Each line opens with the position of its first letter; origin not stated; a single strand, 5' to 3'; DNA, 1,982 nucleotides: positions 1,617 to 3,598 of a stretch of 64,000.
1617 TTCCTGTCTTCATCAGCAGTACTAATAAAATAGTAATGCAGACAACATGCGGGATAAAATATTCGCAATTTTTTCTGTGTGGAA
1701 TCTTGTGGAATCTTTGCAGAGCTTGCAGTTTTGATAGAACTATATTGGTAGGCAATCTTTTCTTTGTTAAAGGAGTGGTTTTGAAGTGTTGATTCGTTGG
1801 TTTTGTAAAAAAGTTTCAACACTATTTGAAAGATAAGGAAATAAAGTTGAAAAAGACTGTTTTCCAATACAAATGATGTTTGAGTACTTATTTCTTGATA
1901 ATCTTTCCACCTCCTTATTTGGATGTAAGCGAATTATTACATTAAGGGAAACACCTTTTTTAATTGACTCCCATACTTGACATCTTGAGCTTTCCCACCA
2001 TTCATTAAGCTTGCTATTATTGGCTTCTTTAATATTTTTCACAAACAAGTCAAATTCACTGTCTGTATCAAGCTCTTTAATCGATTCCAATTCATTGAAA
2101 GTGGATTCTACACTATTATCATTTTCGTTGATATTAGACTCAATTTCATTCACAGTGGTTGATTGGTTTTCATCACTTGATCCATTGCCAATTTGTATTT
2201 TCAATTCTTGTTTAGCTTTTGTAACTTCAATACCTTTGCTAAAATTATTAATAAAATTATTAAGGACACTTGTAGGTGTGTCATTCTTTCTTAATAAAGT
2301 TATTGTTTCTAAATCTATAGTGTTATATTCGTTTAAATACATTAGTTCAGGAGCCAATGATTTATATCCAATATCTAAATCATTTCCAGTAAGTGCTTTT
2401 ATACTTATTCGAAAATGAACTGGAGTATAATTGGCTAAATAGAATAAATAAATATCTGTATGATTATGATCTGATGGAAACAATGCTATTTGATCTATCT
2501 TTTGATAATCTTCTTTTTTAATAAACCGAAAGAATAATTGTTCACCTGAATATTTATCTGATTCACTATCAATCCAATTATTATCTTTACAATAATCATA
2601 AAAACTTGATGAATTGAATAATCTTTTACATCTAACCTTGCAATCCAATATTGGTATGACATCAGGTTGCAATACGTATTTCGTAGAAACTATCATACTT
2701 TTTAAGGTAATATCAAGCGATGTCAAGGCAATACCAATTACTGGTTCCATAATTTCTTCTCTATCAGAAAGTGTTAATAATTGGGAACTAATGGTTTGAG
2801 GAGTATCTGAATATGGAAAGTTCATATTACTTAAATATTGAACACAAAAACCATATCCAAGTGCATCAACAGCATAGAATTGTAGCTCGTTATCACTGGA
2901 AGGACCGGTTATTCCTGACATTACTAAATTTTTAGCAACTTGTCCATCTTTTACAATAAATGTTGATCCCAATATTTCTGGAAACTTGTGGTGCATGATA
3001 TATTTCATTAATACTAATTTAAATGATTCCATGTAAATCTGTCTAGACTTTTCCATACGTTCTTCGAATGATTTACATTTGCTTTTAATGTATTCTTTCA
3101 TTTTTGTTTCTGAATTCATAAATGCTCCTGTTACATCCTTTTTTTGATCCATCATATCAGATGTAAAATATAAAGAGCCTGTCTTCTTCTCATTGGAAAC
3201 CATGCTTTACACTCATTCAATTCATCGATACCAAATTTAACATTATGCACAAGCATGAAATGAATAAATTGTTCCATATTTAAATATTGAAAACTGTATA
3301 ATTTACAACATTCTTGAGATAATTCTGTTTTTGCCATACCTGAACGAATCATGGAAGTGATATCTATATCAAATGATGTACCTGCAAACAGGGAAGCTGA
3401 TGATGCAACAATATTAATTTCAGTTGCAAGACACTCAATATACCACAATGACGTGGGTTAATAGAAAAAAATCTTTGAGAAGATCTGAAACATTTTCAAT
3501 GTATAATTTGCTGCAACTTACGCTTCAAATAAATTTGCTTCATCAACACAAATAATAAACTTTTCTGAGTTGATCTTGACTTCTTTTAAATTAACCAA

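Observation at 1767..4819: Three adjacent minus-strand ORFs probably form one large P-loop (STAND/AAA+-like) NTPase gene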

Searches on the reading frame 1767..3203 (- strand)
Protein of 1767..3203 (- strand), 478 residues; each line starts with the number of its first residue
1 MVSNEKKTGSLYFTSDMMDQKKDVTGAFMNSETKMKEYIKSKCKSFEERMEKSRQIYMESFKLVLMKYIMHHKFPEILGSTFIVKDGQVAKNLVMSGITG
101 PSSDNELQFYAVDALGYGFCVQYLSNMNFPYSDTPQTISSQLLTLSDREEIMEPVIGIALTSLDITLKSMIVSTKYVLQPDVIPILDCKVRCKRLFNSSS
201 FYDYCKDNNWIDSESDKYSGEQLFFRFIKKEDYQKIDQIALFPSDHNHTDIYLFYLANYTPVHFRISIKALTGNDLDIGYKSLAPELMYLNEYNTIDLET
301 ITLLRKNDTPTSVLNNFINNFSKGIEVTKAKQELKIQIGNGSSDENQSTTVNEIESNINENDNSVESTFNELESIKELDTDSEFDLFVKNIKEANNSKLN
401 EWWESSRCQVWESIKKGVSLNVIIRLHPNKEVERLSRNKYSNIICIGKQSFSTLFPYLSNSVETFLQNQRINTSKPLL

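Call 4: search_protein_families(library=pfam, proteins=[window:1767-3203:-], max_evalue=1)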
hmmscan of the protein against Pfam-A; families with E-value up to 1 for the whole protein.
window:1767-3203:- (478 aa): 1 family
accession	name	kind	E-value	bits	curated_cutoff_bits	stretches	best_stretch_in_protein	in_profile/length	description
PF15757.10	Amelotin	-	0.11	12.5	27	1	140-190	42-92/195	Amelotin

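Call 5: search_protein_families(library=ncbifam, proteins=[window:1767-3203:-], max_evalue=1)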
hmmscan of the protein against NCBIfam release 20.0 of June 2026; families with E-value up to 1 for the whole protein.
window:1767-3203:- (478 aa): 2 families
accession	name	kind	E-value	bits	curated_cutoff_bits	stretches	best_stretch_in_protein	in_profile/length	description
NF049873.2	cytotoxin_MakE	exception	0.0067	15.5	360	1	3-52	57-106/352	alpha-pore-forming cytotoxin subunit MakE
NF010535.0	PRK13923.1-3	equivalog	0.015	15.1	257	1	320-397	60-138/193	sporulation-specific transcriptional regulator GerR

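Call 69: predict_structure(alignment_id=A4)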
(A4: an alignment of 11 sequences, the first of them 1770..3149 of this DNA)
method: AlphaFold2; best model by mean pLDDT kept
length: 460 residues; sequences in the alignment: 11
mean_pLDDT: 54.7   pTM: 0.41
mean pLDDT of the five models: 54.7, 51.4, 49.0, 46.3, 41.5
residues with pLDDT >= 90: 0; 70-90: 133; 50-70: 105; < 50: 222
segments of 3 or more residues with pLDDT < 50: 1-4, 157-169, 228-230, 250-313, 322-433, 438-440, 450-460
pLDDT, mean of each block of 10 residues (from residue 1): 45 66 57 71 85 76 80 83 77 85 85 73 64 62 61 51 44 68 84 81 73 77 61 61 52 40 32 29 33 37 38 49 42 43 36 33 38 36 31 34 35 38 35 47 50 37
secondary structure, 60 per line:
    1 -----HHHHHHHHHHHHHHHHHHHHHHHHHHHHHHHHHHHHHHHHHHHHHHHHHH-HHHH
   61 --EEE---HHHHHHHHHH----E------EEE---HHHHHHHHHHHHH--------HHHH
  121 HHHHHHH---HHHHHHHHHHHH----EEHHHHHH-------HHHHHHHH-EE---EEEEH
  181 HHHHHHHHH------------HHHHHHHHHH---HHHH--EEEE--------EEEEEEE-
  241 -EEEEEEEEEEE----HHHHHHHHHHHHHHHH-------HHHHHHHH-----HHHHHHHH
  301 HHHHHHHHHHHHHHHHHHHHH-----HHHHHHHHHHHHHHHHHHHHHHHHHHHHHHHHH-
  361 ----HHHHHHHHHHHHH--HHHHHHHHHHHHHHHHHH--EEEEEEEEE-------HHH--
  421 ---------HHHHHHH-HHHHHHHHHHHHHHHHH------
elements in order: H6-55 H57-60 E63-65 H69-78 E90-92 H96-108 H117-127 H131-142 H149-154 H162-169 E176-179 H180-189 H202-211 H215-218 E221-224 E233-239 E242-252 H257-272 H280-287 H293-321 H327-359 H365-377 H380-397 E400-408 H430-436 H438-454

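Call 88: fold_search(model_id=the predicted structure, library=pdb)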
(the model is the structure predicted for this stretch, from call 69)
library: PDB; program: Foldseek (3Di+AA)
matches with E <= 10: 237; with E <= 0.001: 0
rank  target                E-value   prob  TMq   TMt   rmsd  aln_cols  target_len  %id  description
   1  5haf_B                4.7e-02  0.10  0.09  0.12  19.5       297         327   12  Structure of Salmonella enterica effector protein SseL (released 2016-07-27)
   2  9va7_H                3.2e-01  0.15  0.08  0.09   8.4        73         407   16  Crystal structure of legionella effector Lem17 in complex with IP6 (released 2026-01-21)
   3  9va7_E                4.5e-01  0.14  0.08  0.09   8.3        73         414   16  Crystal structure of legionella effector Lem17 in complex with IP6 (released 2026-01-21)
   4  9wsq_A                4.8e-01  0.10  0.13  0.09  17.7       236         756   11  Structure of dimeric mouse NLRP14-KDM2A-SKP1 complex (released 2026-03-18)
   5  9va7_A                5.4e-01  0.13  0.08  0.09   8.3        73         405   16  Crystal structure of legionella effector Lem17 in complex with IP6 (released 2026-01-21)
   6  6be0                  5.8e-01  0.23  0.11  0.18  11.9       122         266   10  AvrA delL154 with IP6, CoA (released 2018-08-01)
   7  9va7_D                6.1e-01  0.12  0.08  0.09   8.4        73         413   16  Crystal structure of legionella effector Lem17 in complex with IP6 (released 2026-01-21)
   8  9va7_F                7.8e-01  0.11  0.08  0.09   8.3        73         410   16  Crystal structure of legionella effector Lem17 in complex with IP6 (released 2026-01-21)
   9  9va7_C                7.8e-01  0.11  0.08  0.09   8.3        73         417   16  Crystal structure of legionella effector Lem17 in complex with IP6 (released 2026-01-21)
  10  9va7_G                8.7e-01  0.10  0.08  0.09   8.3        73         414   16  Crystal structure of legionella effector Lem17 in complex with IP6 (released 2026-01-21)
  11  9va7_B                8.7e-01  0.10  0.08  0.09   8.3        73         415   16  Crystal structure of legionella effector Lem17 in complex with IP6 (released 2026-01-21)
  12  5ubw_A                8.7e-01  0.09  0.07  0.17  15.3       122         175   17  Structure of catalytic domain of Ssel (released 2017-12-27)
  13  5xxu_K                9.9e-01  0.23  0.10  0.37   7.6        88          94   14  Small subunit of Toxoplasma gondii ribosome (released 2017-08-30)
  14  12dl_DA               1.1e+00  0.08  0.13  0.07  17.0       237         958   10  Native structure of the cytoplasmic lattice (CPL) asymmetric unit from mouse MII eggs (released 2026-04-08)
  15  4u3m_C0               1.3e+00  0.20  0.09  0.35   5.8        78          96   12  Crystal structure of Anisomycin bound to the yeast 80S ribosome (released 2014-10-22)
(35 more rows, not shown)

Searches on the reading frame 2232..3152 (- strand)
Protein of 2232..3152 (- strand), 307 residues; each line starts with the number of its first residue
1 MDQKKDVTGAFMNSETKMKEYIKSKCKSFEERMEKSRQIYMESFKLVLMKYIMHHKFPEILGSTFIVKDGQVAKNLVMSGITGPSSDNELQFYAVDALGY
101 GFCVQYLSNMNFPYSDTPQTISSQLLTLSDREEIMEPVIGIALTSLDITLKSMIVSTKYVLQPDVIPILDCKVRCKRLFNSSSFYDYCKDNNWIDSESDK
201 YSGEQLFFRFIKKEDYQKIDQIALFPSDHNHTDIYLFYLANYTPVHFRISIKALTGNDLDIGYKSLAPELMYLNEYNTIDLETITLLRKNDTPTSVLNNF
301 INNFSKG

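Call 24: find_homologous_proteins(query=window:2232-3152:-, max_evalue=10)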
Query seq(307 aa): 590 candidates shared short words with the query, none scored E <= 10.

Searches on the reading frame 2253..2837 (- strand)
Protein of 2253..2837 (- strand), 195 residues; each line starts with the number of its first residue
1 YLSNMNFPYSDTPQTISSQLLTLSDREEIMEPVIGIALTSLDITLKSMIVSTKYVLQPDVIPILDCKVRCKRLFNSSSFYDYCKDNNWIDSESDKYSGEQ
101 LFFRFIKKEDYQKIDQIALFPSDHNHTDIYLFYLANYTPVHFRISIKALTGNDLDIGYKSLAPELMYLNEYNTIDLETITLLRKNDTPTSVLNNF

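Call 95: search_solved_structures(query=A5, max_evalue=10)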
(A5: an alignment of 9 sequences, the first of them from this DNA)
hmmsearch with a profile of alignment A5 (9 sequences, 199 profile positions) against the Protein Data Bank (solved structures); distinct sequences matched with E-value up to 10: 3.
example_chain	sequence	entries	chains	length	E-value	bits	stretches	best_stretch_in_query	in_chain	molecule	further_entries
7qca_LS0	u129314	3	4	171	0.053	16.6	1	60-96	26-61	60S ribosomal protein L20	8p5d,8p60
6dtl_A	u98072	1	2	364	0.61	13.1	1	95-163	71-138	Mitogen-activated protein kinase 6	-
5ci6_A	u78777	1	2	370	0.63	13.1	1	95-163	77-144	Mitogen-activated protein kinase 6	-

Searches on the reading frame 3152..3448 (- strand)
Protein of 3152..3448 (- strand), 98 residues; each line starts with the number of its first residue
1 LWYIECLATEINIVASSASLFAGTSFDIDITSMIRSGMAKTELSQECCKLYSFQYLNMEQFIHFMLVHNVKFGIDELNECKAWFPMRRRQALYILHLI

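Call 4: search_protein_families(library=pfam, proteins=[window:3152-3448:-], max_evalue=1)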
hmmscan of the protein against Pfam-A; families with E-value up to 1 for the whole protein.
window:3152-3448:- (98 aa): 1 family
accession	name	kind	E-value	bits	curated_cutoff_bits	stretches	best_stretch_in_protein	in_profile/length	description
PF01537.23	Herpes_glycop_D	-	0.13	13.2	21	1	40-68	58-86/118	Herpesvirus glycoprotein D/GG/GX domain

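Call 5: search_protein_families(library=ncbifam, proteins=[window:3152-3448:-], max_evalue=1)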
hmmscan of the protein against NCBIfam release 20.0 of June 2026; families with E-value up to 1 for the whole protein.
window:3152-3448:- (98 aa): 0 families
